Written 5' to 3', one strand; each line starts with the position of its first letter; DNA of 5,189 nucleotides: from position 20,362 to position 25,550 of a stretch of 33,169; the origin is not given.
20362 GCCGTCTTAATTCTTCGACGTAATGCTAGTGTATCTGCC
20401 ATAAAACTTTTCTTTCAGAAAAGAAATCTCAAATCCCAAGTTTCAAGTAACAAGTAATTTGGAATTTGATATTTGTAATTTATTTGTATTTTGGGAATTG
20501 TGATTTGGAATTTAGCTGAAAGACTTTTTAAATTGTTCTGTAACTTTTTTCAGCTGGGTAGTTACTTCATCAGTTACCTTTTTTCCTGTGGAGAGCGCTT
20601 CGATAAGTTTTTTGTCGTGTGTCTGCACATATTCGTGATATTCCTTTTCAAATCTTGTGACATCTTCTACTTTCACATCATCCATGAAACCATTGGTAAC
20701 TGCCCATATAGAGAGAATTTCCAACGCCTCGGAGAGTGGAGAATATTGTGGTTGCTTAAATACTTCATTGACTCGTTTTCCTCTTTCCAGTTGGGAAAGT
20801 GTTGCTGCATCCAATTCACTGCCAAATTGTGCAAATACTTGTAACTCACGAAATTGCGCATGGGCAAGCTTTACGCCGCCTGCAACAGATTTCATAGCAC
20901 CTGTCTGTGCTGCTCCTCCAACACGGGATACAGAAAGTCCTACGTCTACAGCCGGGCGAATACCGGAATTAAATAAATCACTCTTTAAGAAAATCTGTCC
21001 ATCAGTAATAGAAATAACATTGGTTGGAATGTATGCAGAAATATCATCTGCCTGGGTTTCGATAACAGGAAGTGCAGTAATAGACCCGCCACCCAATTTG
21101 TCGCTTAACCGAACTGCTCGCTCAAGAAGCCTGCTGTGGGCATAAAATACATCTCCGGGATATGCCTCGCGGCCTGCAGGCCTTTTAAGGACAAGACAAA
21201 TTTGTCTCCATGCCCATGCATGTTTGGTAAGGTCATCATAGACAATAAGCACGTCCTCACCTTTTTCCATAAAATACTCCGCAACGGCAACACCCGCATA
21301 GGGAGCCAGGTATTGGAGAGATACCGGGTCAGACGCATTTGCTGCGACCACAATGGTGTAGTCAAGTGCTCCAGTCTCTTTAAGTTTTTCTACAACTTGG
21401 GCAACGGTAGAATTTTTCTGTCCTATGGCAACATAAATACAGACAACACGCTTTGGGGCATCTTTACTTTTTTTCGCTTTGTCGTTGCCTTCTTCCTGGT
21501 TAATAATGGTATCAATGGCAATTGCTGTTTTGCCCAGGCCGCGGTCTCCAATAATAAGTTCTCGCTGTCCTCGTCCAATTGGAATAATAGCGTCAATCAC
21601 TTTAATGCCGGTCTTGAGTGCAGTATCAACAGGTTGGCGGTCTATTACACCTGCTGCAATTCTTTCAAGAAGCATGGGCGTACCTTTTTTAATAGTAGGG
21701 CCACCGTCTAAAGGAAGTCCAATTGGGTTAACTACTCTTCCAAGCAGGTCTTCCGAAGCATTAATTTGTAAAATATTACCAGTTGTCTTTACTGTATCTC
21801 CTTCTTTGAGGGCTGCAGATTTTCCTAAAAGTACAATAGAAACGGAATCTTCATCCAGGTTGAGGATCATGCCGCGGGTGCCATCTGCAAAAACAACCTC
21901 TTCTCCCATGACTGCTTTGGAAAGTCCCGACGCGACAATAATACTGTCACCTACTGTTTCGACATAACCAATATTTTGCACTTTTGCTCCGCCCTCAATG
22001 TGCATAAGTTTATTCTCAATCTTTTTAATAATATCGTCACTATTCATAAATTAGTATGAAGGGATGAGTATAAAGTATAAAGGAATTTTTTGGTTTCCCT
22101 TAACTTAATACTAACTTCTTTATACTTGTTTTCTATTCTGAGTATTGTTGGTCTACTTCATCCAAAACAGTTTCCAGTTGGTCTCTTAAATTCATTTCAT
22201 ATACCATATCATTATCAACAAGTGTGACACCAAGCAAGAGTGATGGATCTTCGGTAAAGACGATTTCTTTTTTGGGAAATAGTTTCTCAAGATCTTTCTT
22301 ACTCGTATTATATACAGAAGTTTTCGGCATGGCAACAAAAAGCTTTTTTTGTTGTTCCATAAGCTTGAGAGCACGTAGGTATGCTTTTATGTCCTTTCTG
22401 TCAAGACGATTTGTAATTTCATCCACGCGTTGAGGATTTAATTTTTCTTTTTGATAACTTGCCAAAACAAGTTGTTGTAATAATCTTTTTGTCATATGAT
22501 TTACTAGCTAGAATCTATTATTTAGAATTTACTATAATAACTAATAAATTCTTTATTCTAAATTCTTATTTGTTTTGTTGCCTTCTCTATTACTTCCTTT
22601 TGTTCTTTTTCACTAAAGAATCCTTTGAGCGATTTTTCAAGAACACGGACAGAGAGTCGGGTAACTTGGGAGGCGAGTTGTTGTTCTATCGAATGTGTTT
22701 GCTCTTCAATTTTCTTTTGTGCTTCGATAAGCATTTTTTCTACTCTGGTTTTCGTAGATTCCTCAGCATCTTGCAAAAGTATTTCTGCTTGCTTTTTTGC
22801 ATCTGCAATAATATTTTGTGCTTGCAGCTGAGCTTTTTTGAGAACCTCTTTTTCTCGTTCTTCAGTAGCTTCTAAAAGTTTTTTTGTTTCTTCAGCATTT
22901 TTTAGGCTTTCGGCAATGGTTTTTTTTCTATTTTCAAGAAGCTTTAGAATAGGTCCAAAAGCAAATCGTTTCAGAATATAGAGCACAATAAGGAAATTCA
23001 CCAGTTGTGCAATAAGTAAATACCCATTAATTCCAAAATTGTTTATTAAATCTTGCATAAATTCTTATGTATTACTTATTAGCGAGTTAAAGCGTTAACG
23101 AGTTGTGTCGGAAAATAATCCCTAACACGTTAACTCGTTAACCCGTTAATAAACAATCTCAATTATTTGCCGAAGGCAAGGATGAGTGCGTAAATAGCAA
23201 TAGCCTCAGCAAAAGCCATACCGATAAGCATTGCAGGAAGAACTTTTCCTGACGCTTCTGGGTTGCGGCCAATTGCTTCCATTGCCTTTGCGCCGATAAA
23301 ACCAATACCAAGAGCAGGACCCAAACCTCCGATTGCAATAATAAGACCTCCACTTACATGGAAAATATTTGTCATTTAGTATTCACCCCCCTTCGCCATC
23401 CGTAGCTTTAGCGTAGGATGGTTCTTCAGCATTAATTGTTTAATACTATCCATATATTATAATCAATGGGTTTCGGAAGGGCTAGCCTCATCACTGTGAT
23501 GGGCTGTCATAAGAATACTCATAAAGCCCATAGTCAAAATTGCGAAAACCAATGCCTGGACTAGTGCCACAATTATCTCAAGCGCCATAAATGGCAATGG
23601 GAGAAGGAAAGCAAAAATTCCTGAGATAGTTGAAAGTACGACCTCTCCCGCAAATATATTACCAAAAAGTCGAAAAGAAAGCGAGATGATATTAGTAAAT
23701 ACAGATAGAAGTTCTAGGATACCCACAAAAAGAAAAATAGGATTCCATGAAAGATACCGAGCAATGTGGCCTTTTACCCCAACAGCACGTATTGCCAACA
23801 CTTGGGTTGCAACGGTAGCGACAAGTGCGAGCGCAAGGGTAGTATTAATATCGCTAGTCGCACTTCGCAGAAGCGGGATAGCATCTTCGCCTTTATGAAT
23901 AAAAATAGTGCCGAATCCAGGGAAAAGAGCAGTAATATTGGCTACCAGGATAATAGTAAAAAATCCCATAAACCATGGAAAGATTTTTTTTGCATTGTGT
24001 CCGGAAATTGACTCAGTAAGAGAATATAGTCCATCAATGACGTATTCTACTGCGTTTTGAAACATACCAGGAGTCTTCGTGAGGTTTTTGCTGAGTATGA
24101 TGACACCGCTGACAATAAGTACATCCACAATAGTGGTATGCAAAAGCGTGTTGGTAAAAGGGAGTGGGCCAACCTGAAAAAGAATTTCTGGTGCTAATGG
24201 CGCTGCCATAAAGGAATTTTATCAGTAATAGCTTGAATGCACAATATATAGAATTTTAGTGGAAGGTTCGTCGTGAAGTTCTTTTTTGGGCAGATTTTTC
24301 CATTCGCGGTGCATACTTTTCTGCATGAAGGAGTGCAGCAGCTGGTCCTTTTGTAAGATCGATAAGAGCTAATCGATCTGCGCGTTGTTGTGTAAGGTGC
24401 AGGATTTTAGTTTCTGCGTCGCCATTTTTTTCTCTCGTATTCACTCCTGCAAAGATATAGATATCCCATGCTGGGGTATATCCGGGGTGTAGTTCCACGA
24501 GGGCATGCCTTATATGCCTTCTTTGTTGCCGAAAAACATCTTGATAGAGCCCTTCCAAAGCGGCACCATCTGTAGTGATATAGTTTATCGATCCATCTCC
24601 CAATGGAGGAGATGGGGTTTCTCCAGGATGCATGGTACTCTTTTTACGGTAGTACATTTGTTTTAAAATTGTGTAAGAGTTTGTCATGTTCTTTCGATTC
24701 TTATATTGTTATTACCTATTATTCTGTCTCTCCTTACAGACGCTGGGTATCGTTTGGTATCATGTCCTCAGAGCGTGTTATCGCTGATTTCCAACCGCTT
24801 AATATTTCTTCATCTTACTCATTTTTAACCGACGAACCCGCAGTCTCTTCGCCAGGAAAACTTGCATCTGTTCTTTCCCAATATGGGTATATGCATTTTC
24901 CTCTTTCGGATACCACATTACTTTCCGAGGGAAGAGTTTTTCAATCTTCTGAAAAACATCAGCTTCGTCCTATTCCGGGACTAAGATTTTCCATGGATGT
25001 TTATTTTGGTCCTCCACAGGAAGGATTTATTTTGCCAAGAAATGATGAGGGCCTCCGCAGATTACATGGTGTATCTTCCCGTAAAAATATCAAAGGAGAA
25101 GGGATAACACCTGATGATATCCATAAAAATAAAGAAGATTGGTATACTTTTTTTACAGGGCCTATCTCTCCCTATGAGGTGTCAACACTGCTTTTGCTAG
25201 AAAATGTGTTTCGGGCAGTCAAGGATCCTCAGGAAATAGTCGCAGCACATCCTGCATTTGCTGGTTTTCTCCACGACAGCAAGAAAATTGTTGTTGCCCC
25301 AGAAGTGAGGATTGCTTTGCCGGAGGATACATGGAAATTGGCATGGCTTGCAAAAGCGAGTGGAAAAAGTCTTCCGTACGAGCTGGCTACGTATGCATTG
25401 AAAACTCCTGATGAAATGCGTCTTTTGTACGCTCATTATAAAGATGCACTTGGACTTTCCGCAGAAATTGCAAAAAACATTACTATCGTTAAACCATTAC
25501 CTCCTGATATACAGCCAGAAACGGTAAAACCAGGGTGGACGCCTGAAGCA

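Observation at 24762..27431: Polymerase paralog has lost all PHP metal ligands but keeps the catalytic aspartate triad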

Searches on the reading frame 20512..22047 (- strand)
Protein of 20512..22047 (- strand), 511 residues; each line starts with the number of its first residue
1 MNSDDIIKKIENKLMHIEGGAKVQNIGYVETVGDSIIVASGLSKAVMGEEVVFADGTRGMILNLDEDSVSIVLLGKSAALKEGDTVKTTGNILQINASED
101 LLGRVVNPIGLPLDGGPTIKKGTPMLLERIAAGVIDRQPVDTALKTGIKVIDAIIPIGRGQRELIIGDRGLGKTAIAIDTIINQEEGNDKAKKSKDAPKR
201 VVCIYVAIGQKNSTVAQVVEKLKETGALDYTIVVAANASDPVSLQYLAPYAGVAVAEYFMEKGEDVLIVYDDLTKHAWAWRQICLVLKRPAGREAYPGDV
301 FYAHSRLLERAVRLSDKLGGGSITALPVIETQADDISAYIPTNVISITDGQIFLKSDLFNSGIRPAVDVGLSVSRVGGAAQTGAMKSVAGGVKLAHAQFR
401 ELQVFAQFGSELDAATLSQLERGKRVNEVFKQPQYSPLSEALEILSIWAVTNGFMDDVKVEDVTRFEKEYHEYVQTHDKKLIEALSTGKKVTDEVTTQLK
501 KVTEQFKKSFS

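Call 6: search_protein_families(library=pfam, proteins=[window:20512-22047:-], max_evalue=0.01)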
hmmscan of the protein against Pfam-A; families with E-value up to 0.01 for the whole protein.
window:20512-22047:- (511 aa): 3 families
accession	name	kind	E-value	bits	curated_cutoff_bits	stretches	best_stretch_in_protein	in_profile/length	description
PF00006.31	ATP-synt_ab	-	6.5e-83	278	29.5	1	147-374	1-213/213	ATP synthase alpha/beta family, nucleotide-binding domain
PF00306.32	ATP-synt_ab_C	-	2.7e-42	144.5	27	1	381-506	1-126/126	ATP synthase alpha/beta chain, C terminal domain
PF02874.29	ATP-synt_ab_N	-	2.1e-10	41.4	20.9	1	23-90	2-69/69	ATP synthase alpha/beta family, beta-barrel domain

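Call 7: search_protein_families(library=ncbifam, proteins=[window:20512-22047:-], max_evalue=0.01)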
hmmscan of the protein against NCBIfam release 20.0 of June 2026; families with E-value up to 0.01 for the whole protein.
window:20512-22047:- (511 aa): 35 families (the best 25 are shown)
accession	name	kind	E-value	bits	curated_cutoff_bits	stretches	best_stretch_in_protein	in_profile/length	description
TIGR00962.1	atpA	equivalog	1.5e-214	713.4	484.45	1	2-510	3-501/503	F0F1 ATP synthase subunit alpha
NF009884.0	PRK13343.1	equivalog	5.6e-202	671.9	554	1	2-510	6-502/507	F0F1 ATP synthase subunit alpha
TIGR03324.1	alt_F1F0_F1_al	exception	5e-179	596.1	750.5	1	4-504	6-494/497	alternate F1F0 ATPase, F1 subunit alpha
NF045863.1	glide_MMOB1660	exception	2.5e-129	432.6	600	1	29-463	3-432/515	MMOB1660 family gliding motility ATPase complex subunit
NF005523.0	PRK07165.1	equivalog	4.9e-104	348.8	414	1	54-508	32-477/509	ATP F0F1 synthase subunit alpha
NF045936.2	MSC_0619_alpha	exception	4e-98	329.3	520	1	58-506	34-471/505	MSC_0619 family F1-like ATPase alpha subunit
TIGR02546.1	III_secr_ATP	equivalog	1.1e-57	195.6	604.75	1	23-432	3-403/423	type III secretion system ATPase SctN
TIGR03496.1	FliI_clade1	equivalog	7.5e-57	193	619.1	1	27-410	1-371/414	flagellar protein export ATPase FliI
NF003235.0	PRK04196.1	subfamily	1.9e-53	181.8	349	1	29-380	9-356/462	V-type ATP synthase subunit B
TIGR01026.1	fliI_yscN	subfamily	3.6e-53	180.9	379.5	1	8-409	6-394/440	FliI/YscN family ATPase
TIGR03498.1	FliI_clade3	equivalog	3.8e-51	174.1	587.45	1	27-409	1-373/418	flagellar protein export ATPase FliI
TIGR01041.1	ATP_syn_B_arch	equivalog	3.7e-50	170.7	844.65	1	54-378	32-350/458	ATP synthase subunit B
NF005295.0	PRK06820.1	equivalog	3e-49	168.2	690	1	8-432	11-420/440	EscN/YscN/HrcN family type III secretion system ATPase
TIGR03497.1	FliI_clade2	equivalog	3.8e-47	161.2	629.8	1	27-410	1-369/413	flagellar protein export ATPase FliI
NF006290.1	PRK08472.1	equivalog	2.9e-46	158.2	644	1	8-410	4-389/433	flagellar protein export ATPase FliI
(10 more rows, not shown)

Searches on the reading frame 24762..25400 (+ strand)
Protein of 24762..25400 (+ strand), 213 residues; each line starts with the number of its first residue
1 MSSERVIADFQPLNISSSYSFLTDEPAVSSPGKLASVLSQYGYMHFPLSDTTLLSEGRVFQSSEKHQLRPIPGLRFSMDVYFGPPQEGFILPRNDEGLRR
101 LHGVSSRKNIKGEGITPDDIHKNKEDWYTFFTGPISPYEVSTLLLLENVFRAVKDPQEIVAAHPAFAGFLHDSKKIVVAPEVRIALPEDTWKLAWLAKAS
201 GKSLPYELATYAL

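Call 86: search_protein_families(library=pfam, proteins=[window:24762-25400:+], max_evalue=10)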
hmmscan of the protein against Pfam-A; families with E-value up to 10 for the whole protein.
window:24762-25400:+ (213 aa): 1 family
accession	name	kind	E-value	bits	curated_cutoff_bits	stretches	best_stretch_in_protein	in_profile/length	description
PF02811.25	PHP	-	0.24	12.2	26.4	1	27-128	13-111/164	PHP domain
